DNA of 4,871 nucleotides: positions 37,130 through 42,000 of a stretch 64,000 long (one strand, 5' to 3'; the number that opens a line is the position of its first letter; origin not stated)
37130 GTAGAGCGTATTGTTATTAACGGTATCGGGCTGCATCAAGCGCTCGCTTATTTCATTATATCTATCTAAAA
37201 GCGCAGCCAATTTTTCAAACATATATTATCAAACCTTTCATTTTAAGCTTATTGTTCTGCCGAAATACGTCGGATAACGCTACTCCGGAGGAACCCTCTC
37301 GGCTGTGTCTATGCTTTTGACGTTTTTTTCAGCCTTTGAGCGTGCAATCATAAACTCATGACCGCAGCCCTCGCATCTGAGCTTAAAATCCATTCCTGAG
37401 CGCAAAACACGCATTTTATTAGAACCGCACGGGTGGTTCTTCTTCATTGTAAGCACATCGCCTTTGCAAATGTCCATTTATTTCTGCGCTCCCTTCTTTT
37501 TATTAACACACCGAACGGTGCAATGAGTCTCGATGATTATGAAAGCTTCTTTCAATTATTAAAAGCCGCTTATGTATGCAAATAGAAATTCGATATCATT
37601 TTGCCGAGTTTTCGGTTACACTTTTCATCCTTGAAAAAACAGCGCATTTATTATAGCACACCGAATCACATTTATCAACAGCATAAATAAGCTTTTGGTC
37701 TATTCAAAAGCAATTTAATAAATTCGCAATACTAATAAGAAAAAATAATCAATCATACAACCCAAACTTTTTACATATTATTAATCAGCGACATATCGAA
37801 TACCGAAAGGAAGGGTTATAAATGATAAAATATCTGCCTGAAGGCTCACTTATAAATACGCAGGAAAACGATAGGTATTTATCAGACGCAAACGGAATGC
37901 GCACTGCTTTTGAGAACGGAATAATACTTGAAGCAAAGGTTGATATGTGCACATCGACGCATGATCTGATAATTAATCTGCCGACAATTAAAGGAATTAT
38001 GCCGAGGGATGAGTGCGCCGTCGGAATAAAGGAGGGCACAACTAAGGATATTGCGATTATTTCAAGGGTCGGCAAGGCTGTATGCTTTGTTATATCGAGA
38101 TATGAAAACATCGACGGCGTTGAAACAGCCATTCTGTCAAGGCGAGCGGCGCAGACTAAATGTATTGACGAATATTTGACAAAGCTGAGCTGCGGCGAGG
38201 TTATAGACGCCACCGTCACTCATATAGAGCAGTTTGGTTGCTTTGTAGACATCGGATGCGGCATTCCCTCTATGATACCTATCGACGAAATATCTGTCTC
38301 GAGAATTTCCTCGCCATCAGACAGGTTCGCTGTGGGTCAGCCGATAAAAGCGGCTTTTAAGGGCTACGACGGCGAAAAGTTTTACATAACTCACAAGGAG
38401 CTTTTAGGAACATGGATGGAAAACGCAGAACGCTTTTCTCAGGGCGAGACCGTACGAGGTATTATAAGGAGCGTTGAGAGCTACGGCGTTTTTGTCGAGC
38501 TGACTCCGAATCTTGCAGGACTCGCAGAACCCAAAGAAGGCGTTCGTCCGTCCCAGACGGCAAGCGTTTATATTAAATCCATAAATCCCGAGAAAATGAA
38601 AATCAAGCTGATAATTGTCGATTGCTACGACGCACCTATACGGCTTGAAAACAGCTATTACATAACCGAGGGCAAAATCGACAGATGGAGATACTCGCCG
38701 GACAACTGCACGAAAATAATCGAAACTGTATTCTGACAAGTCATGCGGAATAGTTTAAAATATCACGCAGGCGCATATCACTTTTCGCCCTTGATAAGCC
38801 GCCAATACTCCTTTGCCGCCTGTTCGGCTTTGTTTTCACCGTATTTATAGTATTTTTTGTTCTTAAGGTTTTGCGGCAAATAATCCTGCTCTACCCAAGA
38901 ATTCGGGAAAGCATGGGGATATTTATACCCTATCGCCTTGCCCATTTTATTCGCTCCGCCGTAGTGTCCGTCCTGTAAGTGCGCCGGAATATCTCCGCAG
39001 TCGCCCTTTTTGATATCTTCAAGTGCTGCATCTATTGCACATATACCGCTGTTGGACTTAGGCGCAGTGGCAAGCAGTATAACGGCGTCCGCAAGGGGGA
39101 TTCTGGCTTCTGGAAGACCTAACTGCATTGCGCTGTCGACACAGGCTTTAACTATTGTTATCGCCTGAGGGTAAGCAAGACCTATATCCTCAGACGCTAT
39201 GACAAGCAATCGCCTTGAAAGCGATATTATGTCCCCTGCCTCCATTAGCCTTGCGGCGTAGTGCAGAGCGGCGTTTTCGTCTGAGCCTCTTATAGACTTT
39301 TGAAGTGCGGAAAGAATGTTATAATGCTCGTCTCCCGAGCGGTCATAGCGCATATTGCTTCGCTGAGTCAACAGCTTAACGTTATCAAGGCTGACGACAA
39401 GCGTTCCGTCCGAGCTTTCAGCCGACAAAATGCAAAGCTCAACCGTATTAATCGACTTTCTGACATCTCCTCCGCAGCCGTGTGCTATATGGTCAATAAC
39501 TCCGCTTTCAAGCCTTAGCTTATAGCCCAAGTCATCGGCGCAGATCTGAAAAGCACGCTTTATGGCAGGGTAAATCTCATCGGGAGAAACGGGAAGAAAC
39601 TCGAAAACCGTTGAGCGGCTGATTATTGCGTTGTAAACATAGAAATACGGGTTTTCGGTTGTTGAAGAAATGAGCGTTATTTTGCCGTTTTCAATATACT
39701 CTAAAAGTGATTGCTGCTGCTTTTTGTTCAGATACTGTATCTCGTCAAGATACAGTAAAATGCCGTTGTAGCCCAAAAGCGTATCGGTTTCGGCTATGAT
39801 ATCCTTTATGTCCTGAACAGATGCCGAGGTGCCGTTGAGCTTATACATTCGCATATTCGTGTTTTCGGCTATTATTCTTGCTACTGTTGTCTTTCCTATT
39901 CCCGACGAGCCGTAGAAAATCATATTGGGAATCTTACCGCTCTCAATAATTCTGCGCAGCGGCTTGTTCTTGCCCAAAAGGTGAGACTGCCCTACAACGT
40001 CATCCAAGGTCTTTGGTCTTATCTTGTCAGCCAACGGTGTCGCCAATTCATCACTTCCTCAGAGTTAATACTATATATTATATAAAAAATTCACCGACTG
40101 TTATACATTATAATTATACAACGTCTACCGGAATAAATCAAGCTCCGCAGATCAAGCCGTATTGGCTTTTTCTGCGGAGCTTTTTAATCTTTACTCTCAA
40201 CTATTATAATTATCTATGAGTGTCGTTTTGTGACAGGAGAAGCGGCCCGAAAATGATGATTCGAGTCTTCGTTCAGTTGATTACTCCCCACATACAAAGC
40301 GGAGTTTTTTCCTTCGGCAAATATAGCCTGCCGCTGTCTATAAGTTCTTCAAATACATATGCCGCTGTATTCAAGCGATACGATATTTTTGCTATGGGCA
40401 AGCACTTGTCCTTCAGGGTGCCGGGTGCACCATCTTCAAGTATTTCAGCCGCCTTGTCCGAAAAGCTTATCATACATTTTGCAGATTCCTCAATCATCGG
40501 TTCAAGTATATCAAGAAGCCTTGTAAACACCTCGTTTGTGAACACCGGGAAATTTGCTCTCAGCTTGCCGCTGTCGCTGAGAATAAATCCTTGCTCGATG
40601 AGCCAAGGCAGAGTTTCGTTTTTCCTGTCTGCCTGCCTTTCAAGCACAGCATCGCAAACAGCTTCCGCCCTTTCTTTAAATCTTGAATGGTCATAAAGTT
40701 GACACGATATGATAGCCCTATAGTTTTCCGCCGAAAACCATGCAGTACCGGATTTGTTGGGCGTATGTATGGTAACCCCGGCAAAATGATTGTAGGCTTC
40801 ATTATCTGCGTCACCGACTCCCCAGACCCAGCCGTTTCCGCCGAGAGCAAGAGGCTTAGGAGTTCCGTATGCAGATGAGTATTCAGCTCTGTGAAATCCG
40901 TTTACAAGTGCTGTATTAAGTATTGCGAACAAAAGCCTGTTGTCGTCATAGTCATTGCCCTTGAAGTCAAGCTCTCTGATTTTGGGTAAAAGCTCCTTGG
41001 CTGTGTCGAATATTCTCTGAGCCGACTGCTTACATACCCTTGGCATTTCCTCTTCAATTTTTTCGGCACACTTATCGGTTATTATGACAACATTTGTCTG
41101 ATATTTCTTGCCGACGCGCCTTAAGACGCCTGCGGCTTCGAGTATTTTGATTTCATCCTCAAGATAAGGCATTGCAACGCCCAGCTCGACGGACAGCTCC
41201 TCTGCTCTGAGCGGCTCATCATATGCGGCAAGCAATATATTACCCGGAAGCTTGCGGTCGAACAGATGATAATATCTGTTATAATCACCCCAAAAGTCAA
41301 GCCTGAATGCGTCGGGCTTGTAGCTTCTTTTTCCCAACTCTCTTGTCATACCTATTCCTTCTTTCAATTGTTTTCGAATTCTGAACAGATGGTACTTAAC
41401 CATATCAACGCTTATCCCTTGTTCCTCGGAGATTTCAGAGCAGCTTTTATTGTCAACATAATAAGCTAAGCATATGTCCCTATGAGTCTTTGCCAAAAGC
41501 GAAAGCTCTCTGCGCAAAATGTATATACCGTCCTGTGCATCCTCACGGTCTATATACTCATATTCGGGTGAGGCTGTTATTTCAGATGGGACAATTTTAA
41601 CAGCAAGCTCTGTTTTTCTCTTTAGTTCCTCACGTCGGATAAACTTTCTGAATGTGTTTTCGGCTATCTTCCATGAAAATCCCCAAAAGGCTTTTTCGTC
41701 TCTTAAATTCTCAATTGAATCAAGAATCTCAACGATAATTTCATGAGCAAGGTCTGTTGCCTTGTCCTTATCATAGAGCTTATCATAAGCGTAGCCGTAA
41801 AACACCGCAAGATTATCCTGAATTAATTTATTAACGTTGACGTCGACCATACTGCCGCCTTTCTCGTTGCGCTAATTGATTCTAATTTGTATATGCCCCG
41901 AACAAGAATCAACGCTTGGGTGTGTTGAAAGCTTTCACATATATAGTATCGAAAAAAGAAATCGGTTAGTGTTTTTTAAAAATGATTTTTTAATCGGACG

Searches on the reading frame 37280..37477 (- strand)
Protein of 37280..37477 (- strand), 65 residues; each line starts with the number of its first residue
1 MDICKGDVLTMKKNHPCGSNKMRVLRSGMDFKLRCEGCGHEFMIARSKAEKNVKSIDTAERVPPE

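Call 80: find_encoding_contigs(protein=window:37280-37477:-, flank=1500, max_places=10)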
Protein window:37280-37477:- (65 aa): 23 contigs read that carry it; 9 places shown.
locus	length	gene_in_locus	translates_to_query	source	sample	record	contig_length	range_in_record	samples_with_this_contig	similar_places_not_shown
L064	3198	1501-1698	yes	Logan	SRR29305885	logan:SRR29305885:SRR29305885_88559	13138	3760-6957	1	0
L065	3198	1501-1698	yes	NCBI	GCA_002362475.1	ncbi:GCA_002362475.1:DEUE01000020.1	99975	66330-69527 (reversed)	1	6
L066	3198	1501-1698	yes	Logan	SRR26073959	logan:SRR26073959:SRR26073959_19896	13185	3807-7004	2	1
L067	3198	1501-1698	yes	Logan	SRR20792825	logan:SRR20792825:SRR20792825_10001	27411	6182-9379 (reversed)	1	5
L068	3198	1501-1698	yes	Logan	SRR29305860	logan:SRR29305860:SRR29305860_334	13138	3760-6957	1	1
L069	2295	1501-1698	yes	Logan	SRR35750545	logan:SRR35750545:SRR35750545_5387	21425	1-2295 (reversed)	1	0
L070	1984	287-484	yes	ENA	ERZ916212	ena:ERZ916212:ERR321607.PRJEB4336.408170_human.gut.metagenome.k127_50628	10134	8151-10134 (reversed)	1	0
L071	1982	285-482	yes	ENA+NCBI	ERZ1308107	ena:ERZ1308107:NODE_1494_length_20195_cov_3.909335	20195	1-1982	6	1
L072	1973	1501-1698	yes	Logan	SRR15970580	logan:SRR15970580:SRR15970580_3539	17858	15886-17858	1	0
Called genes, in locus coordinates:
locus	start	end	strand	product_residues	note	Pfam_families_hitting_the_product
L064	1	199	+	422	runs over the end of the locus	PF05496:RuvB_N, PF00158:Sigma54_activat (faint), PF14532:Sigma54_activ_2 (weak), PF00004:AAA, PF07728:AAA_5 (weak), PF16193:AAA_assoc_2, PF12002:MgsA_C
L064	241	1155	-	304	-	PF23459:S1_RRP5 (faint), PF00575:S1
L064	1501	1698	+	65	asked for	PF06107:DUF951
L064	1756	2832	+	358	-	PF03462:PCRF, PF00472:RF-1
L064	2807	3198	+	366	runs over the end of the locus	PF01300:Sua5_yciO_yrdC, PF03481:Sua5_C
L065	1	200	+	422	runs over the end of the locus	PF05496:RuvB_N, PF00158:Sigma54_activat (faint), PF14532:Sigma54_activ_2 (weak), PF00004:AAA, PF07728:AAA_5 (weak), PF16193:AAA_assoc_2, PF12002:MgsA_C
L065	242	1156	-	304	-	PF23459:S1_RRP5 (faint), PF00575:S1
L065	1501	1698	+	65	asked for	PF06107:DUF951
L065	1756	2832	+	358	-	PF03462:PCRF, PF00472:RF-1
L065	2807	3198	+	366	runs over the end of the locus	PF01300:Sua5_yciO_yrdC, PF03481:Sua5_C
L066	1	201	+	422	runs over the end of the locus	PF05496:RuvB_N, PF00158:Sigma54_activat (faint), PF14532:Sigma54_activ_2 (weak), PF00004:AAA, PF07728:AAA_5 (weak), PF16193:AAA_assoc_2, PF12002:MgsA_C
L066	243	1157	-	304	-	PF23459:S1_RRP5 (faint), PF00575:S1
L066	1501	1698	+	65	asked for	PF06107:DUF951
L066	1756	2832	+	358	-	PF03462:PCRF, PF00472:RF-1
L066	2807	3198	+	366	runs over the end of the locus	PF01300:Sua5_yciO_yrdC, PF03481:Sua5_C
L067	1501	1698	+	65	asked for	PF06107:DUF951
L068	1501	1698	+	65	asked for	PF06107:DUF951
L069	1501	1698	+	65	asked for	PF06107:DUF951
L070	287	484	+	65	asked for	PF06107:DUF951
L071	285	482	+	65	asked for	PF06107:DUF951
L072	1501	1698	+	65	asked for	PF06107:DUF951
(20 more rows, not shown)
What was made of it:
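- Tried and rejected: Contigs upstream of DUF951 are DNA-derived and start well upstream of the promoter (call 80).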

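Call 81: find_homologous_proteins(query=window:37280-37477:-, max_evalue=1e-8)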
Query window:37280-37477:- (65 aa): 1131 proteins with E <= 1e-8 among 1131 candidates; the best 120 are listed.
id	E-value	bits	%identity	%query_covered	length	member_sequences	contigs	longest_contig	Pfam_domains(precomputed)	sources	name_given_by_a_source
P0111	1.4e-37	144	100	100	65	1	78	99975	PF06107.18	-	-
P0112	2.9e-37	143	98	100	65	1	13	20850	PF06107.18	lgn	-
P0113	3.7e-37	142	98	100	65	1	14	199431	PF06107.18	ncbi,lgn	-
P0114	7.4e-37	142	97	100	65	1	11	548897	PF06107.18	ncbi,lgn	-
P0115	2.8e-36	140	97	100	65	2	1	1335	PF06107.18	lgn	-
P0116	1.4e-35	137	95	100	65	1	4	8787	PF06107.18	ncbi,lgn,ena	-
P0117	1.9e-32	128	90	95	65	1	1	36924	PF06107.18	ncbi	-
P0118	2.0e-32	128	87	95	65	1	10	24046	PF06107.18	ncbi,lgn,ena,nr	ncbi:MAG: DUF951 domain-containing protein [Oscillospiraceae bacterium]|nr:DUF951 domain-containing 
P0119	3.0e-32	127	87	97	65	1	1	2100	PF06107.18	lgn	-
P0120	1.0e-31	125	85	95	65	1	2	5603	PF06107.18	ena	-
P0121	2.0e-31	124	90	97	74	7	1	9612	PF06107.18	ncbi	-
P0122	1.2e-30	122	85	95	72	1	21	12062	PF06107.18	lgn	-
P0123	1.3e-30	122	86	97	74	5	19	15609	PF06107.18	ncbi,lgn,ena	-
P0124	1.5e-30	122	87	95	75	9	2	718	PF06107.18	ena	-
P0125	1.7e-30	121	85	95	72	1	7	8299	PF06107.18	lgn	-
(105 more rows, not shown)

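Call 82: find_encoding_contigs(protein=P0114, flank=10000, max_places=2)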
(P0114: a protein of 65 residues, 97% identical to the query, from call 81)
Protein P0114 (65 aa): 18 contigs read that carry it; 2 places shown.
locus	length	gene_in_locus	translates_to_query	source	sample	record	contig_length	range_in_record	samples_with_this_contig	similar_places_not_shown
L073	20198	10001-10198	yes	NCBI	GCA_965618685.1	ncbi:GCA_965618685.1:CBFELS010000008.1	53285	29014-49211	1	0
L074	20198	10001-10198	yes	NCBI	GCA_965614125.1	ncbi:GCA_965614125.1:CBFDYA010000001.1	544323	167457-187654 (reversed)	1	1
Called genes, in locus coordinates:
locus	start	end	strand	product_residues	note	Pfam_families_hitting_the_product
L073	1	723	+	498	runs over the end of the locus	PF14821:Thr_synth_N, PF00291:PALP, PF24857:THR4_C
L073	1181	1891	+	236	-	PF00149:Metallophos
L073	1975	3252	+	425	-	PF05697:Trigger_N, PF00254:FKBP_C, PF05698:Trigger_C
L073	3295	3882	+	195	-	PF00574:CLP_protease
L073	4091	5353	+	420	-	PF06689:zf-C4_ClpX, PF00493:MCM (weak), PF05496:RuvB_N (weak), PF00004:AAA, PF07724:AAA_2, PF07728:AAA_5 (weak), PF10431:ClpB_D2-small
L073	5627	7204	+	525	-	PF04542:Sigma70_r2, PF08281:Sigma70_r4_2 (weak)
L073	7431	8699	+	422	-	PF05496:RuvB_N, PF00158:Sigma54_activat (faint), PF14532:Sigma54_activ_2 (weak), PF00004:AAA, PF07728:AAA_5 (weak), PF16193:AAA_assoc_2, PF12002:MgsA_C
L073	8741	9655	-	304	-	PF23459:S1_RRP5 (faint), PF00575:S1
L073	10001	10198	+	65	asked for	PF06107:DUF951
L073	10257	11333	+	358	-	PF03462:PCRF, PF00472:RF-1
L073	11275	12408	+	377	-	PF01300:Sua5_yciO_yrdC, PF03481:Sua5_C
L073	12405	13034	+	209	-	PF01121:CoaE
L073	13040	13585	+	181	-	-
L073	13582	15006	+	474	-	PF02127:Peptidase_M18, PF05343:Peptidase_M42 (faint)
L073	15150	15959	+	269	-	PF03419:Peptidase_U4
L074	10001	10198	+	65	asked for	PF06107:DUF951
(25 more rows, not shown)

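Call 83: find_encoding_contigs(protein=P0117, flank=10000, max_places=2)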
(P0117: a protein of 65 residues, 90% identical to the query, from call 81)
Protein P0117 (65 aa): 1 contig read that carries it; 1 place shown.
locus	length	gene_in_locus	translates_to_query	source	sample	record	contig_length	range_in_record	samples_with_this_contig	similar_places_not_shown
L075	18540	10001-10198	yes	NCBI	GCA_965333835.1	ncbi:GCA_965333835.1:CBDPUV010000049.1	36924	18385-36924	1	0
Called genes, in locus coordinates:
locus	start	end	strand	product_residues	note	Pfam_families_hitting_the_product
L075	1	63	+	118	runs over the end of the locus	PF08378:NERD (weak), PF02021:UPF0102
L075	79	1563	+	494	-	PF14821:Thr_synth_N, PF00291:PALP, PF24857:THR4_C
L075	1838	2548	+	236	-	PF00149:Metallophos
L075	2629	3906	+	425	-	PF05697:Trigger_N, PF00254:FKBP_C, PF05698:Trigger_C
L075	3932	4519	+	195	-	PF00574:CLP_protease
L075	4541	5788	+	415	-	PF06689:zf-C4_ClpX, PF00493:MCM (weak), PF05496:RuvB_N (faint), PF00004:AAA, PF07724:AAA_2, PF07728:AAA_5 (weak), PF10431:ClpB_D2-small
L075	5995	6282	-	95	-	-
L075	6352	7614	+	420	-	PF05496:RuvB_N, PF00158:Sigma54_activat (faint), PF14532:Sigma54_activ_2 (weak), PF00004:AAA, PF16193:AAA_assoc_2, PF12002:MgsA_C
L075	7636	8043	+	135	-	-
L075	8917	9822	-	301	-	PF00575:S1, PF23459:S1_RRP5 (faint)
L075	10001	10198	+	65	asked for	PF06107:DUF951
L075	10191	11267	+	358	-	PF03462:PCRF, PF00472:RF-1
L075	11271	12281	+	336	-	PF01300:Sua5_yciO_yrdC, PF03481:Sua5_C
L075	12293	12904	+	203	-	PF01121:CoaE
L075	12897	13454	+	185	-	PF01464:SLT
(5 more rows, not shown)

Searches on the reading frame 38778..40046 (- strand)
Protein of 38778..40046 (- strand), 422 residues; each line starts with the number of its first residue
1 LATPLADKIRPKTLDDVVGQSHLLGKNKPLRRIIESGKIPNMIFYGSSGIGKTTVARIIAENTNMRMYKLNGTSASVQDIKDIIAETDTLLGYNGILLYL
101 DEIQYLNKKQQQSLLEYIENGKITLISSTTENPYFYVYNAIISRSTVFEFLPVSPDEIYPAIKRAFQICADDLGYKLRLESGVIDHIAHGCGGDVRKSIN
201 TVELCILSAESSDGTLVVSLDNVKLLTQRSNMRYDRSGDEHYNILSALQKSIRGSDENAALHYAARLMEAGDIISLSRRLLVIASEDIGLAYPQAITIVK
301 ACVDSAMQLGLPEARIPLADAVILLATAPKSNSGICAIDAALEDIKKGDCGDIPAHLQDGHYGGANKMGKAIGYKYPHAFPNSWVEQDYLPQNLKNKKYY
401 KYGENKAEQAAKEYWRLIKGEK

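Call 14: search_protein_families(library=pfam, proteins=[window:38778-40046:-])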
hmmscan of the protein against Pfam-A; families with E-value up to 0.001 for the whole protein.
window:38778-40046:- (422 aa): 10 families
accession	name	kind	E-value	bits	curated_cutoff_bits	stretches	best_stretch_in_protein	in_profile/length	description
PF12002.13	MgsA_C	-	1.5e-62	210.8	27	1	254-418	1-166/167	MgsA AAA+ ATPase C terminal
PF16193.11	AAA_assoc_2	-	9.9e-25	87.1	34.3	1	175-253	3-81/81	AAA C-terminal domain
PF00004.35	AAA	-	1.7e-10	41.9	21.2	1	42-146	1-124/131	ATPase family associated with various cellular activities (AAA)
PF05496.18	RuvB_N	-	8e-10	39.1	27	1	9-126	1-116/159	Holliday junction DNA helicase RuvB P-loop domain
PF14532.12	Sigma54_activ_2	-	3e-06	28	25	1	44-131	26-109/138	Sigma-54 interaction domain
PF07728.20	AAA_5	-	6.8e-06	26.6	22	1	41-131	1-103/139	AAA domain (dynein-related subfamily)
PF00158.32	Sigma54_activat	-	8.1e-06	26.1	20.2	0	95-131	94-130/168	Sigma-54 interaction domain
PF13173.12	AAA_14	-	5.6e-05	23.6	27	1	42-158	5-128/129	AAA domain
PF01078.27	Mg_chelatase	-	0.00022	21.1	20.3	0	92-132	105-144/207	Magnesium chelatase, subunit ChlI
PF13401.12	AAA_22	-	0.00098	19.9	27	0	42-76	8-45/130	AAA domain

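Call 43: find_encoding_contigs(protein=window:38778-40046:-, flank=4000, max_places=10)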
Protein window:38778-40046:- (422 aa): 24 contigs read that carry it; 10 places shown.
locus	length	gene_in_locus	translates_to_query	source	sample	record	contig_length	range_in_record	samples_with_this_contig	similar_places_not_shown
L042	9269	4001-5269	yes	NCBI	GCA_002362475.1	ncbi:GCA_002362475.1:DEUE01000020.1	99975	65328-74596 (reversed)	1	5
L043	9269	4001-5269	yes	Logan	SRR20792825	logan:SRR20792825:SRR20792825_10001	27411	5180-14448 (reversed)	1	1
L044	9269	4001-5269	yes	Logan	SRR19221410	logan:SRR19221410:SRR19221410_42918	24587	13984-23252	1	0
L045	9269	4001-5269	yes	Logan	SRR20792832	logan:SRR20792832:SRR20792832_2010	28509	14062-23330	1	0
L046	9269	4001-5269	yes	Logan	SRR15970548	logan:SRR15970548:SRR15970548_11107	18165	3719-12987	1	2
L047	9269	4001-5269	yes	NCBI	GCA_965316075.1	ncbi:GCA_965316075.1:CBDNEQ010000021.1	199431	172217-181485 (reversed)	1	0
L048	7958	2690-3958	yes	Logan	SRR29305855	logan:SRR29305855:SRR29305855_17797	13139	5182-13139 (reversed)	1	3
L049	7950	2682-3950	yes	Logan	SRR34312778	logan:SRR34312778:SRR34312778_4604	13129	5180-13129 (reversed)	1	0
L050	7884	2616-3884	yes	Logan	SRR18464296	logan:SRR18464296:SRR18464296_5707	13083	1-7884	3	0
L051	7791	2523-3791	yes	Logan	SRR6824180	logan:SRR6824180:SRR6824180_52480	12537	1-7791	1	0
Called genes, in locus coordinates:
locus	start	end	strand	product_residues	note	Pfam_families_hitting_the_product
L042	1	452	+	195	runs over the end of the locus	PF00574:CLP_protease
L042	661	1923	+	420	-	PF06689:zf-C4_ClpX, PF00493:MCM (weak), PF05496:RuvB_N (weak), PF00004:AAA, PF07724:AAA_2, PF07728:AAA_5 (weak), PF10431:ClpB_D2-small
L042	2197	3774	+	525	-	PF04542:Sigma70_r2 (weak), PF08281:Sigma70_r4_2 (weak)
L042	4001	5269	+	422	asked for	PF05496:RuvB_N, PF00158:Sigma54_activat (faint), PF14532:Sigma54_activ_2 (weak), PF00004:AAA, PF07728:AAA_5 (weak), PF16193:AAA_assoc_2, PF12002:MgsA_C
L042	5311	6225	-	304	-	PF23459:S1_RRP5 (faint), PF00575:S1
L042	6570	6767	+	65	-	PF06107:DUF951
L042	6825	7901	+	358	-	PF03462:PCRF, PF00472:RF-1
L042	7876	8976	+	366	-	PF01300:Sua5_yciO_yrdC, PF03481:Sua5_C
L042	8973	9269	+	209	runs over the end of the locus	PF01121:CoaE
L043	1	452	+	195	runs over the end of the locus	PF00574:CLP_protease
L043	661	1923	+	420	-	PF06689:zf-C4_ClpX, PF00493:MCM (weak), PF05496:RuvB_N (weak), PF00004:AAA, PF07724:AAA_2, PF07728:AAA_5 (weak), PF10431:ClpB_D2-small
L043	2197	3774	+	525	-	PF04542:Sigma70_r2, PF08281:Sigma70_r4_2 (weak)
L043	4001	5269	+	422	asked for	PF05496:RuvB_N, PF00158:Sigma54_activat (faint), PF14532:Sigma54_activ_2 (weak), PF00004:AAA, PF07728:AAA_5 (weak), PF16193:AAA_assoc_2, PF12002:MgsA_C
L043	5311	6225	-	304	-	PF23459:S1_RRP5 (faint), PF00575:S1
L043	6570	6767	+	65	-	PF06107:DUF951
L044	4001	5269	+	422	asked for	PF05496:RuvB_N, PF00158:Sigma54_activat (faint), PF14532:Sigma54_activ_2 (weak), PF00004:AAA, PF07728:AAA_5 (weak), PF16193:AAA_assoc_2, PF12002:MgsA_C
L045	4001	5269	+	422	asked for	PF05496:RuvB_N, PF00158:Sigma54_activat (faint), PF14532:Sigma54_activ_2 (weak), PF00004:AAA, PF07728:AAA_5 (weak), PF16193:AAA_assoc_2, PF12002:MgsA_C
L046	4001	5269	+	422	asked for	PF05496:RuvB_N, PF00158:Sigma54_activat (faint), PF14532:Sigma54_activ_2 (weak), PF00004:AAA, PF07728:AAA_5 (weak), PF16193:AAA_assoc_2, PF12002:MgsA_C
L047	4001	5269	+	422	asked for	PF05496:RuvB_N, PF00158:Sigma54_activat (faint), PF14532:Sigma54_activ_2 (weak), PF00004:AAA, PF07728:AAA_5 (weak), PF16193:AAA_assoc_2, PF12002:MgsA_C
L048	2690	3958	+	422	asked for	PF05496:RuvB_N, PF00158:Sigma54_activat (faint), PF14532:Sigma54_activ_2 (weak), PF00004:AAA, PF07728:AAA_5 (weak), PF16193:AAA_assoc_2, PF12002:MgsA_C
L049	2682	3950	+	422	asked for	PF05496:RuvB_N, PF00158:Sigma54_activat (faint), PF14532:Sigma54_activ_2 (weak), PF00004:AAA, PF07728:AAA_5 (weak), PF16193:AAA_assoc_2, PF12002:MgsA_C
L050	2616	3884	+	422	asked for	PF05496:RuvB_N, PF00158:Sigma54_activat (faint), PF14532:Sigma54_activ_2 (weak), PF00004:AAA, PF07728:AAA_5 (weak), PF16193:AAA_assoc_2, PF12002:MgsA_C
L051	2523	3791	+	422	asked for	PF05496:RuvB_N, PF00158:Sigma54_activat (faint), PF14532:Sigma54_activ_2 (weak), PF00004:AAA, PF07728:AAA_5 (weak), PF16193:AAA_assoc_2, PF12002:MgsA_C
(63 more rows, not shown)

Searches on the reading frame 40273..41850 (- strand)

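Call 14: search_protein_families(library=pfam, proteins=[window:40273-41850:-])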
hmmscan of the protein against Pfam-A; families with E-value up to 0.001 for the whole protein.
window:40273-41850:- (525 aa): 2 families
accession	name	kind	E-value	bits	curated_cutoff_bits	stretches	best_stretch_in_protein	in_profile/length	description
PF04542.20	Sigma70_r2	-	1.6e-07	31.4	24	1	9-74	1-68/71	Sigma-70 region 2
PF08281.18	Sigma70_r4_2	-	2.3e-07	30.8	25.7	1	112-162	4-54/54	Sigma-70, region 4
